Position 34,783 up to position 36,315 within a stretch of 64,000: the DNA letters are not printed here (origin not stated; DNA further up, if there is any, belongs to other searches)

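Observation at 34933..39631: Five translationally coupled genes: ACP - FabG-like SDR - ANL adenylase - LuxE-like - LuxC-like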

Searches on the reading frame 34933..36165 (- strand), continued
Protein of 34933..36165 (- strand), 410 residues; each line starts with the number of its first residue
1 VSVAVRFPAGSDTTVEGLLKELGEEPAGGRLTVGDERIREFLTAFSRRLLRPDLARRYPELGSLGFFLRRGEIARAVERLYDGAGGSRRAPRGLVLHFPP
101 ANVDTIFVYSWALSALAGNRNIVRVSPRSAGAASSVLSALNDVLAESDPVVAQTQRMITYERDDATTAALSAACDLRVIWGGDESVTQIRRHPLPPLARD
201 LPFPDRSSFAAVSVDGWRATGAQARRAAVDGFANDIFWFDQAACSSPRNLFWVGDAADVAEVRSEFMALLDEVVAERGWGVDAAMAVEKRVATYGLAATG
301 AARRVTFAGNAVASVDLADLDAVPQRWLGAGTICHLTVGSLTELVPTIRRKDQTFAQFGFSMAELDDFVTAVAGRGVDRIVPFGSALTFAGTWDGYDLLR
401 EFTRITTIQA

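Call 49: list_cluster_members(proteins=[P0247, P0180, P0140, P0203])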
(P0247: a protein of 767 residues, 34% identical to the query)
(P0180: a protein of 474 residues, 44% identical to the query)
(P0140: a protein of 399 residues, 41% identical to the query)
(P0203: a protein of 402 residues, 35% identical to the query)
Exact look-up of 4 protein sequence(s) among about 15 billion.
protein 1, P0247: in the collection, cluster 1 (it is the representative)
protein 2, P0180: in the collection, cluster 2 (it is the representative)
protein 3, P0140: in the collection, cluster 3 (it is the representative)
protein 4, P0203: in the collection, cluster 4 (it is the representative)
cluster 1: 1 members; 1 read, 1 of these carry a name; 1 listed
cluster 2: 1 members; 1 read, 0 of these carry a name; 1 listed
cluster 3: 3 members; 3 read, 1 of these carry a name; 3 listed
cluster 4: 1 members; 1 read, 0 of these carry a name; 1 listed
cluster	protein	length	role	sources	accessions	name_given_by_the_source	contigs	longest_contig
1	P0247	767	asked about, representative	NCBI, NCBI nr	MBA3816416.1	MAG: hypothetical protein H0X29_07840 [Parachlamydiaceae bacterium] | hypothetical protein [Parachlamydiaceae bacterium]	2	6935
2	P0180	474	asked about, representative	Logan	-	-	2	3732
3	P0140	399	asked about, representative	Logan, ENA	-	-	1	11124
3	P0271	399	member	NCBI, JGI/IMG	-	hypothetical protein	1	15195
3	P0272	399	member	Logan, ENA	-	-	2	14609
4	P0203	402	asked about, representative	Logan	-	-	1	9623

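Call 56: search_protein_families(library=pfam, proteins=[L046:1546-3555:-, L046:4209-5462:-, L046:5363-6409:-, L046:11279-12355:-, L033:4461-5567:-, L033:5759-6490:+, L033:11242-12255:+, L033:12318-13856:-, L039:3731-5626:-, L039:11333-13849:+], max_evalue=0.001)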
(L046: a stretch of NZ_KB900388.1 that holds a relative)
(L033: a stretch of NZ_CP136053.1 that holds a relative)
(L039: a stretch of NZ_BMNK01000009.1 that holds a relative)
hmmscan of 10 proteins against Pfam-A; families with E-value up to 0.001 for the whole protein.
L046:1546-3555:- (669 aa): 0 families

L046:4209-5462:- (417 aa): 3 families
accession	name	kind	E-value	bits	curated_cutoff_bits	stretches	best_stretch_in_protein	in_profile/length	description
PF01041.23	DegT_DnrJ_EryC1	-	1.4e-112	377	19.8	1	44-404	3-359/360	DegT/DnrJ/EryC1/StrS aminotransferase family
PF00155.27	Aminotran_1_2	-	3.6e-06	26.9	19.7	1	57-195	32-194/361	Aminotransferase class I and II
PF01053.26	Cys_Met_Meta_PP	-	0.00048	19.2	27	1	64-157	51-141/381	Cys/Met metabolism PLP-dependent enzyme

L046:5363-6409:- (348 aa): 10 families
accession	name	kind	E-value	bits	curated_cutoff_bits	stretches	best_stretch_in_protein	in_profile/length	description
PF02719.21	Polysacc_synt_2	-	5.7e-98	328.1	20.2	1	30-302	1-291/293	Polysaccharide biosynthesis protein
PF01370.27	Epimerase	-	5.4e-25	88.6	20.9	1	30-240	1-227/240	NAD dependent epimerase/dehydratase family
PF04321.23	RmlD_sub_bind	-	6.9e-15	55.3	27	1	29-219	2-179/287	RmlD substrate binding domain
PF01073.25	3Beta_HSD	-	1.8e-14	53.9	22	1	31-152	1-119/280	3-beta hydroxysteroid dehydrogenase/isomerase family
PF16363.11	GDP_Man_Dehyd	-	9.5e-14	52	27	1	31-151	1-131/332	GDP-mannose 4,6 dehydratase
PF13460.12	NAD_binding_10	-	3.9e-11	43.6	27.2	1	34-154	1-103/184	NAD(P)H-binding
PF07993.18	NAD_binding_4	-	7.4e-07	29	20.1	1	32-151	1-138/258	Male sterility protein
PF05368.20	NmrA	-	7.6e-07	29.4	27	1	28-204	3-165/298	NmrA-like family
PF00106.31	adh_short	-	2.4e-05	24.3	26.6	1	30-188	3-178/195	short chain dehydrogenase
PF08659.16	KR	-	0.00011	22.7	22.6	1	29-110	2-93/180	KR domain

L046:11279-12355:- (358 aa): 2 families
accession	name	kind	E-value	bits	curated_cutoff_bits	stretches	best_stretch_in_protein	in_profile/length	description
PF03102.20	NeuB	-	6.8e-81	271.7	22.1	1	46-286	1-239/241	NeuB family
PF08666.17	SAF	-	2.8e-09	37.8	21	1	301-357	1-61/63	SAF domain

L033:4461-5567:- (368 aa): 5 families
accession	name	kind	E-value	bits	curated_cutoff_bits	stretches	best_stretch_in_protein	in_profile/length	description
PF01041.23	DegT_DnrJ_EryC1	-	1.6e-117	393.2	19.8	1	13-363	8-360/360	DegT/DnrJ/EryC1/StrS aminotransferase family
PF01212.27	Beta_elim_lyase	-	4.7e-09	36.4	27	1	25-262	28-272/288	Beta-eliminating lyase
PF01053.26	Cys_Met_Meta_PP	-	9.4e-07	28.1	27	1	28-203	51-226/381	Cys/Met metabolism PLP-dependent enzyme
PF00155.27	Aminotran_1_2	-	2e-06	27.7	19.7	1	32-152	45-187/361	Aminotransferase class I and II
PF00266.25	Aminotran_5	-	2.9e-05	23.6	21.5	1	40-156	57-181/371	Aminotransferase class-V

L033:5759-6490:+ (243 aa): 3 families
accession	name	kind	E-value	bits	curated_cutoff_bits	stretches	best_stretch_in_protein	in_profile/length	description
PF00132.30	Hexapep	-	5.5e-19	67.4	27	2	8-34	9-35/36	Bacterial transferase hexapeptide (six repeats)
PF25084.1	LbH_EIF2B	-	2.6e-06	27.8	54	0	79-163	20-103/105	EIF2B subunit epsilon LbH domain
PF13720.11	Acetyltransf_11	-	9.3e-06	26.4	24.5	1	177-209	4-36/82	Udp N-acetylglucosamine O-acyltransferase; Domain 2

L033:11242-12255:+ (337 aa): 1 family
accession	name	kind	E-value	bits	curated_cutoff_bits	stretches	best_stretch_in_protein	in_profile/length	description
PF03706.18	LPG_synthase_TM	-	3.9e-17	63.1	33.4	1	40-307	3-292/302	Lysylphosphatidylglycerol synthase TM region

L033:12318-13856:- (512 aa): 3 families
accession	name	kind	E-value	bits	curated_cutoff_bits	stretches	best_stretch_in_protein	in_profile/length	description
PF14517.12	Tachylectin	-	3.2e-27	96.2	29.8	1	257-497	4-227/230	Tachylectin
PF00089.32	Trypsin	-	2.2e-17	64.1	20.6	1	30-235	2-220/220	Trypsin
PF13365.12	Trypsin_2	-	1.4e-07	32.8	27.6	1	53-194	1-137/144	Trypsin-like peptidase domain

L039:3731-5626:- (631 aa): 0 families

L039:11333-13849:+ (838 aa): 0 families

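Call 57: search_protein_families(library=ncbifam, proteins=[L033:4461-5567:-, L033:5759-6490:+, L046:4209-5462:-, L046:5363-6409:-, L046:11279-12355:-, L085:10130-10771:+, L085:3574-5319:+, L087:5148-5801:+], max_evalue=0.00001)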
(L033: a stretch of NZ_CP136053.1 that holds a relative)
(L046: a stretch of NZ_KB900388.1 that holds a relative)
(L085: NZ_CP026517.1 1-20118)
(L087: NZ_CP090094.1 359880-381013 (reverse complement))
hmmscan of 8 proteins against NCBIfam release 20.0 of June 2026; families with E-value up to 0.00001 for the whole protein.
L033:4461-5567:- (368 aa): 16 families
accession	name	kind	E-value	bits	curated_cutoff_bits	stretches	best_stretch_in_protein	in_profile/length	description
TIGR03588.1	PseC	equivalog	1.6e-89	300.5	423.5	1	13-366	14-380/380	UDP-4-amino-4,6-dideoxy-N-acetyl-beta-L-altrosamine transaminase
NF008658.2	PRK11658.1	equivalog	1.3e-74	251.1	631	1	15-367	19-378/379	UDP-4-amino-4-deoxy-L-arabinose aminotransferase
TIGR04181.1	NHT_00031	hypoth_equivalog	6e-63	212.9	420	1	12-302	12-321/359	LegC family aminotransferase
TIGR04427.1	PLP_DesI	equivalog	1.8e-59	201.8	650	1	26-363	49-380/390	dTDP-4-dehydro-6-deoxyglucose aminotransferase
NF008687.0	PRK11706.1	equivalog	3.4e-58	197.2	375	1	15-365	16-373/375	dTDP-4-amino-4,6-dideoxygalactose transaminase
NF011936.0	PRK15407.1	equivalog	2.4e-55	188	423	2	6-206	43-251/440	lipopolysaccharide biosynthesis protein RfbH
TIGR02379.1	ECA_wecE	subfamily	5e-47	160.5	434.85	1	15-365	16-374/376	dTDP-4-amino-4,6-dideoxy-D-glucose transaminase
NF006569.0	PRK09082.1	subfamily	1.7e-08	34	420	1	31-150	77-202/386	methionine aminotransferase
TIGR01325.1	O_suc_HS_sulf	equivalog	2.7e-08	32.8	510.05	1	28-207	53-232/380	O-succinylhomoserine sulfhydrylase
NF006488.0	PRK08912.1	equivalog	5.5e-08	32.1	498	1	48-122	90-164/387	aminotransferase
NF005871.0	PRK07811.1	equivalog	8.4e-07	27.9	513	1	26-204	58-236/389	cystathionine gamma-synthase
NF005855.0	PRK07777.1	equivalog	1.9e-06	27.5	553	1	48-151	92-203/391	pyridoxal phosphate-dependent aminotransferase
NF041364.1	GntC_guanitoxin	equivalog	3.8e-06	26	415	1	47-151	62-174/356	guanitoxin biosynthesis PLP-dependent (S)-gamma-hydroxy-L-arginine cyclodehydratase GntC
NF006003.0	PRK08133.1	equivalog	4.1e-06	25.7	522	1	29-151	66-188/396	O-succinylhomoserine sulfhydrylase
NF004770.0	PRK06108.1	subfamily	4.3e-06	25.8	422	1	35-122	87-175/396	pyridoxal phosphate-dependent aminotransferase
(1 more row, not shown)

L033:5759-6490:+ (243 aa): 9 families
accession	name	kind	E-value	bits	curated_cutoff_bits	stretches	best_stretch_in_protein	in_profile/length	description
NF003657.0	PRK05289.1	equivalog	3.9e-48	163.8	226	1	7-209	4-213/264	acyl-ACP--UDP-N-acetylglucosamine O-acyltransferase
TIGR01852.1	lipid_A_lpxA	equivalog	4.4e-45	153.9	231.05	1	9-209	1-208/254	acyl-ACP--UDP-N-acetylglucosamine O-acyltransferase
TIGR03570.1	NeuD_NnaD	subfamily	3.2e-26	92.2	160.8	1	102-187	117-202/202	NeuD/PglB/VioB family sugar acetyltransferase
NF002060.0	PRK00892.1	subfamily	9.5e-13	48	207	1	8-52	121-165/345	UDP-3-O-(3-hydroxymyristoyl)glucosamine N-acyltransferase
TIGR01853.1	lipid_A_lpxD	equivalog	7.7e-11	41.5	242.5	0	8-52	112-156/325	UDP-3-O-(3-hydroxymyristoyl)glucosamine N-acyltransferase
NF050158.1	CarbAnhydGPos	equivalog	2.3e-08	33.9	250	1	118-189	68-140/172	gamma carbonic anhydrase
NF007797.0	PRK10502.1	subfamily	3e-06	27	192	0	105-189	101-176/183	WcaF family extracellular polysaccharide biosynthesis acetyltransferase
NF010933.0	PRK14353.1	equivalog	5.4e-06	25.3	505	0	111-178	265-333/453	bifunctional UDP-N-acetylglucosamine diphosphorylase/glucosamine-1-phosphate N-acetyltransferase GlmU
TIGR03992.1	Arch_glmU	subfamily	8.8e-06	24.8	292.1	0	6-51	236-281/393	bifunctional sugar-1-phosphate nucleotidylyltransferase/acetyltransferase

L046:4209-5462:- (417 aa): 11 families
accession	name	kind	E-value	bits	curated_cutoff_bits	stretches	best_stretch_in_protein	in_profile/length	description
TIGR03588.1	PseC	equivalog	1e-119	399.9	423.5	1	36-407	1-379/380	UDP-4-amino-4,6-dideoxy-N-acetyl-beta-L-altrosamine transaminase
NF008658.2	PRK11658.1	equivalog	3e-76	256.5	631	1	35-407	3-376/379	UDP-4-amino-4-deoxy-L-arabinose aminotransferase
NF008687.0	PRK11706.1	equivalog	1.6e-59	201.6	375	1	37-406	2-372/375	dTDP-4-amino-4,6-dideoxygalactose transaminase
TIGR04181.1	NHT_00031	hypoth_equivalog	5.8e-50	170.1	420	1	47-387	11-357/359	LegC family aminotransferase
TIGR04427.1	PLP_DesI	equivalog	4.4e-46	157.8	650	1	52-407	38-382/390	dTDP-4-dehydro-6-deoxyglucose aminotransferase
TIGR02379.1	ECA_wecE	subfamily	2.3e-45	155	434.85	1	37-407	2-374/376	dTDP-4-amino-4,6-dideoxy-D-glucose transaminase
NF011936.0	PRK15407.1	equivalog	1.6e-40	139.2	423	2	33-243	33-251/440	lipopolysaccharide biosynthesis protein RfbH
NF041364.1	GntC_guanitoxin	equivalog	3.8e-08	32.6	415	1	86-159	65-140/356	guanitoxin biosynthesis PLP-dependent (S)-gamma-hydroxy-L-arginine cyclodehydratase GntC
NF004770.0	PRK06108.1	subfamily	8.3e-07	28.1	422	1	83-158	99-175/396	pyridoxal phosphate-dependent aminotransferase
TIGR01976.1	am_tr_V_VC1184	hypoth_equivalog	1.4e-06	27.8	352.35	1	99-176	100-184/401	cysteine desulfurase-like protein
TIGR03947.1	viomycin_VioD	equivalog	4.7e-06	25.7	390.9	1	75-163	62-151/359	capreomycidine synthase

L046:5363-6409:- (348 aa): 20 families
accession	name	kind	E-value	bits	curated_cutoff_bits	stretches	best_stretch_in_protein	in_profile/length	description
TIGR03589.1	PseB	equivalog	5.2e-146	485.7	407.75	1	25-343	2-323/324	UDP-N-acetylglucosamine 4,6-dehydratase (inverting)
TIGR04130.1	FnlA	equivalog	7e-66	222.4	730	1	28-308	5-288/337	UDP-N-acetylglucosamine 4,6-dehydratase/5-epimerase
TIGR01181.1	dTDP_gluc_dehyt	equivalog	1.2e-17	64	365.1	1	30-162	2-154/321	dTDP-glucose 4,6-dehydratase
TIGR04180.1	EDH_00030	hypoth_equivalog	2.1e-16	59.9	475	1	30-197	1-180/297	NAD-dependent 4,6-dehydratase LegB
TIGR03466.1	HpnA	hypoth_equivalog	3.1e-14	52.6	367.65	1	30-149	3-113/327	hopanoid-associated sugar epimerase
TIGR01179.1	galE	equivalog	1.2e-13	50.6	262.3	1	30-196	2-180/332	UDP-glucose 4-epimerase GalE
TIGR01214.1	rmlD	equivalog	2.9e-13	49.6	224.05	1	30-217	2-177/285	dTDP-4-dehydrorhamnose reductase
NF042422.1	oxyalk_red_OleD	equivalog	2.1e-11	43.8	580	1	30-150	3-111/329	2-alkyl-3-oxoalkanoate reductase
NF041293.1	G6PDh_Azf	equivalog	5.3e-11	42.4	400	1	29-152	4-118/252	NAD-dependent glucose-6-phosphate dehydrogenase Azf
TIGR02622.1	CDP_4_6_dhtase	equivalog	8.4e-11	41.6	278.45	1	27-152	4-132/352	CDP-glucose 4,6-dehydratase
NF007490.0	PRK10084.1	subfamily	1.8e-10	40.3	649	1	30-137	3-112/361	dTDP-glucose 4,6-dehydratase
NF052578.1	StrlDmthSdmBMthl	equivalog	4.3e-10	39.9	600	1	30-161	3-124/328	sterol demethylase protein SdmB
NF042423.1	oxyalk_red_Shew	equivalog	1.9e-09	37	580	1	28-150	9-119/331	2-alkyl-3-oxoalkanoate reductase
TIGR02197.1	heptose_epim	equivalog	2.2e-09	36.9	274.6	1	30-196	1-174/316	ADP-glyceromanno-heptose 6-epimerase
NF007582.0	PRK10217.1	equivalog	1.6e-08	34.1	698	1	29-138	3-114/355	dTDP-glucose 4,6-dehydratase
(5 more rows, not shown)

L046:11279-12355:- (358 aa): 2 families
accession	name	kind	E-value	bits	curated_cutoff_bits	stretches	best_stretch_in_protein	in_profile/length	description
TIGR03586.1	PseI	equivalog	1.7e-137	458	340.25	1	26-353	2-327/327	pseudaminic acid synthase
TIGR03569.1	NeuB_NnaB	equivalog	1.9e-81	273.7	399.65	1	27-351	2-327/329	N-acetylneuraminate synthase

L085:10130-10771:+ (213 aa): 25 families
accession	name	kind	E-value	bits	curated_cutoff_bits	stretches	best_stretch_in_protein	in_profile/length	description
TIGR03570.1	NeuD_NnaD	subfamily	8.4e-55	185.5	160.8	1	4-202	2-202/202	NeuD/PglB/VioB family sugar acetyltransferase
NF002060.0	PRK00892.1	subfamily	1.5e-19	70.3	207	2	62-161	74-175/345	UDP-3-O-(3-hydroxymyristoyl)glucosamine N-acyltransferase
TIGR01853.1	lipid_A_lpxD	equivalog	3.8e-18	65.5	242.5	2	61-162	67-167/325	UDP-3-O-(3-hydroxymyristoyl)glucosamine N-acyltransferase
NF003657.0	PRK05289.1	equivalog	1.4e-14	53.9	226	1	119-206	108-195/264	acyl-ACP--UDP-N-acetylglucosamine O-acyltransferase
TIGR01852.1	lipid_A_lpxA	equivalog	1.4e-11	44.1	231.05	1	118-202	102-186/254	acyl-ACP--UDP-N-acetylglucosamine O-acyltransferase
TIGR03532.1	DapD_Ac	equivalog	4e-11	43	231.75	1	90-202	95-209/231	2,3,4,5-tetrahydropyridine-2,6-dicarboxylate N-acetyltransferase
NF058585.1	HptprglPActTf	PfamEq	1.8e-10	40.6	300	1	128-202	82-155/172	heptaprenylglyceryl phosphate O-acetyltransferase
NF007499.0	PRK10092.1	equivalog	7.1e-10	39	314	1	153-202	129-178/183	maltose O-acetyltransferase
NF010933.0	PRK14353.1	equivalog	4.9e-09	35.3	505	1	130-198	356-425/453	bifunctional UDP-N-acetylglucosamine diphosphorylase/glucosamine-1-phosphate N-acetyltransferase GlmU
NF010935.0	PRK14355.1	equivalog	1.4e-08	33.8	718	1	130-196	373-440/459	bifunctional UDP-N-acetylglucosamine diphosphorylase/glucosamine-1-phosphate N-acetyltransferase GlmU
NF007797.0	PRK10502.1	subfamily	1.7e-08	34.3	192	1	147-202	119-174/183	WcaF family extracellular polysaccharide biosynthesis acetyltransferase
NF010934.1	PRK14354.1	equivalog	9e-08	31.1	450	0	130-195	366-432/447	bifunctional UDP-N-acetylglucosamine diphosphorylase/glucosamine-1-phosphate N-acetyltransferase GlmU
NF008808.1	PRK11830.1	equivalog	2e-07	30.8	204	1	90-205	75-197/243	2,3,4,5-tetrahydropyridine-2,6-dicarboxylate N-succinyltransferase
NF000311.1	Vat_ABCDEFH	equivalog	3.8e-07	29.9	300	1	151-202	108-159/201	Vat family streptogramin A O-acetyltransferase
NF010936.0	PRK14356.1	equivalog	3.9e-07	29.3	666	1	129-195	373-440/456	bifunctional UDP-N-acetylglucosamine diphosphorylase/glucosamine-1-phosphate N-acetyltransferase GlmU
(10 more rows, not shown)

L085:3574-5319:+ (581 aa): 35 families (the best 25 are shown)
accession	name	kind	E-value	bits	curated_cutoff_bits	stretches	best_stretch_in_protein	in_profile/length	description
TIGR03025.1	EPS_sugtrans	subfamily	1.9e-72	244.9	295.55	1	381-561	256-443/445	exopolysaccharide biosynthesis polyprenyl glycosylphosphotransferase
TIGR03023.1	WcaJ_sugtrans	equivalog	6.7e-62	210.2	410.75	1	382-559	262-449/453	undecaprenyl-phosphate glucose phosphotransferase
TIGR03022.1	WbaP_sugtrans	subfamily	1.2e-51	176.4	403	2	455-561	348-454/456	undecaprenyl-phosphate galactose phosphotransferase WbaP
TIGR03013.1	EpsB_2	subfamily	4.7e-48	164.4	393.35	1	378-560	250-440/443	TIGR03013 family XrtA/PEP-CTERM system glycosyltransferase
NF052601.1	undeca_RfbP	equivalog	6.4e-42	143.5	330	2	453-555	132-234/244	undecaprenyl-phosphate galactose phosphotransferase family protein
NF041877.1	EPS_EpsZ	equivalog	1.9e-40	138.9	800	1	379-561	262-457/459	exopolysaccharide biosynthesis polyisoprenyl-phosphate hexose-1-phosphate transferase EpsZ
NF007518.0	PRK10124.1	equivalog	3e-37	128.4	684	1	383-557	274-458/464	undecaprenyl-phosphate glucose phosphotransferase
NF050817.1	PolSacchBiosHfsE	equivalog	2.9e-35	121.9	750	1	382-553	271-456/467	polysaccharide biosynthesis protein HfsE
TIGR03088.1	stp2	hypoth_equivalog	7.8e-31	107.4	409.05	1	58-369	63-372/374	TIGR03088 family PEP-CTERM/XrtA system glycosyltransferase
NF011751.0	PRK15204.1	equivalog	1.6e-30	106.2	907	1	382-561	279-474/476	undecaprenyl-phosphate galactose phosphotransferase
TIGR03999.1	thiol_BshA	equivalog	4.6e-23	81.7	273.7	1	104-370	117-373/375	N-acetyl-alpha-D-glucosaminyl L-malate synthase BshA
TIGR02149.1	glgA_Coryne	subfamily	1.7e-22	80.1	302.4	1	117-369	128-389/391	glycogen synthase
TIGR04063.1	stp3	hypoth_equivalog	4.4e-22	78.5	442.05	1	127-370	151-395/397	TIGR04063 family PEP-CTERM/XrtA system glycosyltransferase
NF045514.1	glycotran_HepC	equivalog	5.9e-21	74.8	140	1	382-492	116-214/220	heterocyst development glycosyltransferase HepC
TIGR04157.1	glyco_rSAM_CFB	subfamily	9.4e-21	74.3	400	1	130-367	166-406/406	TIGR04157 family glycosyltransferase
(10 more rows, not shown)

L087:5148-5801:+ (217 aa): 22 families
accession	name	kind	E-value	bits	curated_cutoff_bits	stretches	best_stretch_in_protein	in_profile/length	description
TIGR03570.1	NeuD_NnaD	subfamily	3.8e-45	154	160.8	1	7-205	3-202/202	NeuD/PglB/VioB family sugar acetyltransferase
NF003657.0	PRK05289.1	equivalog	2.4e-13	49.8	226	1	135-208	121-194/264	acyl-ACP--UDP-N-acetylglucosamine O-acyltransferase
TIGR01853.1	lipid_A_lpxD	equivalog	3.3e-13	49.3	242.5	2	135-209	233-307/325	UDP-3-O-(3-hydroxymyristoyl)glucosamine N-acyltransferase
TIGR01852.1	lipid_A_lpxA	equivalog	6.4e-13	48.5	231.05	1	134-207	115-188/254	acyl-ACP--UDP-N-acetylglucosamine O-acyltransferase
NF002060.0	PRK00892.1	subfamily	1.3e-12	47.5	207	1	135-206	242-314/345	UDP-3-O-(3-hydroxymyristoyl)glucosamine N-acyltransferase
NF007240.0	PRK09677.1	equivalog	1.7e-10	40.7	243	1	159-213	133-188/192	putative lipopolysaccharide biosynthesis O-acetyl transferase WbbJ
NF050158.1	CarbAnhydGPos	equivalog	5.1e-10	39.3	250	1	119-212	47-145/172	gamma carbonic anhydrase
NF007076.0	PRK09527.1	equivalog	6.5e-09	35.5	347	1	167-213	142-188/203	galactoside O-acetyltransferase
TIGR03532.1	DapD_Ac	equivalog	1.3e-08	34.7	231.75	1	94-214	90-218/231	2,3,4,5-tetrahydropyridine-2,6-dicarboxylate N-acetyltransferase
NF041874.1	EPS_EpsC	equivalog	2.4e-08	33.9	150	1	116-210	63-167/168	serine O-acetyltransferase EpsC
NF007797.0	PRK10502.1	subfamily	5.3e-08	32.7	192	1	157-210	126-179/183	WcaF family extracellular polysaccharide biosynthesis acetyltransferase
NF008349.0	PRK11132.1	equivalog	8.5e-08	31.6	397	1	108-214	135-251/273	serine O-acetyltransferase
TIGR02287.1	PaaY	equivalog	1.9e-07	31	319.6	1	94-210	18-142/192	phenylacetic acid degradation protein PaaY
TIGR03308.1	phn_thr-fam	hypoth_equivalog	4.7e-07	29.9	201.65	1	159-211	111-163/204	phosphonate metabolim protein, transferase hexapeptide repeat family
TIGR01173.1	glmU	equivalog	5.7e-07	28.7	366.85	0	94-178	260-342/452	bifunctional UDP-N-acetylglucosamine diphosphorylase/glucosamine-1-phosphate N-acetyltransferase GlmU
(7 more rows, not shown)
